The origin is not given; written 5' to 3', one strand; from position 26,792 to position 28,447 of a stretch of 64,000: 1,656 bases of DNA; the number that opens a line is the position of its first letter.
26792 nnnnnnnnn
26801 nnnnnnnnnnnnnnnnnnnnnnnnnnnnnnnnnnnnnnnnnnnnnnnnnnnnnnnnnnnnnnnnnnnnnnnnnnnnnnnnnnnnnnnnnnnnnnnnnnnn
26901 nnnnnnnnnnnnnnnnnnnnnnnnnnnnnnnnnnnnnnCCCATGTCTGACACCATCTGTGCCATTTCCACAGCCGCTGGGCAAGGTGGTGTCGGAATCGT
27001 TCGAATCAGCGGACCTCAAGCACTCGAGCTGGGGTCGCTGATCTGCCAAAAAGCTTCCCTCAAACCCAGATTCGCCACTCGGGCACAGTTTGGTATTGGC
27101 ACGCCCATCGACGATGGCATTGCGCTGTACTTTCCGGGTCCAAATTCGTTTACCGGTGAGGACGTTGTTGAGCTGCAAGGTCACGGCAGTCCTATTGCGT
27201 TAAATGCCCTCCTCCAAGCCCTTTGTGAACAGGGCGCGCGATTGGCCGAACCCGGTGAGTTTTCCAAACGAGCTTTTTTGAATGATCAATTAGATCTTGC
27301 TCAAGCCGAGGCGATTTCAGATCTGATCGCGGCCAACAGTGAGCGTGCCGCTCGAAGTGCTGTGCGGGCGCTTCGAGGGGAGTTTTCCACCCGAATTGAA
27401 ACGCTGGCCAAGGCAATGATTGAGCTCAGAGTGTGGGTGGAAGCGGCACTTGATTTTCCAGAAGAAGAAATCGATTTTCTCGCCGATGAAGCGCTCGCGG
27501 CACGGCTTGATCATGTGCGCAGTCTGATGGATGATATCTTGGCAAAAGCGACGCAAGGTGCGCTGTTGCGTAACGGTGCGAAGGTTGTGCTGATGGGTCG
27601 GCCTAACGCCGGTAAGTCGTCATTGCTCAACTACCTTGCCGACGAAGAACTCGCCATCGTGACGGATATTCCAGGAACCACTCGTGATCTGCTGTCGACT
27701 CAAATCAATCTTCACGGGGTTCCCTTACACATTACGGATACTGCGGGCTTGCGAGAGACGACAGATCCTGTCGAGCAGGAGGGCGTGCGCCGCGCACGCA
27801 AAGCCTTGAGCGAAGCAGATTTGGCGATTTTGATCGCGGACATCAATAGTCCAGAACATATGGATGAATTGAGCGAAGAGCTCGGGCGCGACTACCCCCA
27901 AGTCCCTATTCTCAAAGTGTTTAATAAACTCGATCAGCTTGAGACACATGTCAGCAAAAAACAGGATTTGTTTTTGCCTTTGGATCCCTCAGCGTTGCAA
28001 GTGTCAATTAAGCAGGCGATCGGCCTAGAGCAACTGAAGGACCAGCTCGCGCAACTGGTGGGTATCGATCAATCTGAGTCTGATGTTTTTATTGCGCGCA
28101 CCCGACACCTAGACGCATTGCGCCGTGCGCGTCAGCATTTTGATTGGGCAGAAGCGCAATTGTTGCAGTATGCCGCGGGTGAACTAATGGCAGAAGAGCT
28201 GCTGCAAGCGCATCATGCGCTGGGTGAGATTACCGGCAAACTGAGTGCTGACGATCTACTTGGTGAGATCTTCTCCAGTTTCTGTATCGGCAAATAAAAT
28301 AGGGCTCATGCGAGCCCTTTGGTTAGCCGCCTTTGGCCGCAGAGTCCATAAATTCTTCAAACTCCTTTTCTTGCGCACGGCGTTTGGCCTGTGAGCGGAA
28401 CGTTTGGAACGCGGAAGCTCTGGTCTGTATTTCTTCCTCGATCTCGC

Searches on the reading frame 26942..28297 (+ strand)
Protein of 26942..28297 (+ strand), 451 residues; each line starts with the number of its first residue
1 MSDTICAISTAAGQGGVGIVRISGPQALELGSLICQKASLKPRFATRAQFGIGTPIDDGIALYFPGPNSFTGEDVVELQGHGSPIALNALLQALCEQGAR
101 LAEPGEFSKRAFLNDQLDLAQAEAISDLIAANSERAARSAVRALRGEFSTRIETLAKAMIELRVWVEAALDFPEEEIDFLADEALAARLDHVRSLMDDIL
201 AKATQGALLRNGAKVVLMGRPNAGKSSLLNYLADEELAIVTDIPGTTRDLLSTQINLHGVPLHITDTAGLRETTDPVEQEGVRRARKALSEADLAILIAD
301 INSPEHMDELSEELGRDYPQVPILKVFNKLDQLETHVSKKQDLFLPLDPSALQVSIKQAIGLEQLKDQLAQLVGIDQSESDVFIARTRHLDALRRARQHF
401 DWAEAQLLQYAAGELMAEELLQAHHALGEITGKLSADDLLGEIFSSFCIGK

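Call 73: search_protein_families(library=pfam, proteins=[window:26942-28297:+], max_evalue=0.001)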
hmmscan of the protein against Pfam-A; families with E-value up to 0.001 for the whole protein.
window:26942-28297:+ (451 aa): 8 families
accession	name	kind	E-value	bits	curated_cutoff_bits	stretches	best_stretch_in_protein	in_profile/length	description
PF12631.12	MnmE_helical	-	1.5e-54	185.8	40.1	1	119-448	1-211/211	MnmE helical domain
PF10396.14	TrmE_N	-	3.2e-39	134.2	29.8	1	4-115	1-116/117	GTP-binding protein TrmE N-terminus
PF01926.29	MMR_HSR1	-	7.5e-24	84.5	21.9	1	214-329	1-113/113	50S ribosome-binding GTPase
PF02421.24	FeoB_N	-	2.9e-10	40.3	27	1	214-368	2-155/156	Ferrous iron transport protein B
PF00071.28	Ras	-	2.5e-05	24.4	21.6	1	214-340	1-125/162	Ras family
PF03193.22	RsgA_GTPase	-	8.2e-05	22.9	30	0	211-247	106-141/174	RsgA GTPase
PF08477.19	Roc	-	0.00039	21.1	27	1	214-331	1-119/119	Ras of Complex, Roc, domain of DAPkinase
PF00350.29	Dynamin_N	-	0.00047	20.6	27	0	215-248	1-34/168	Dynamin family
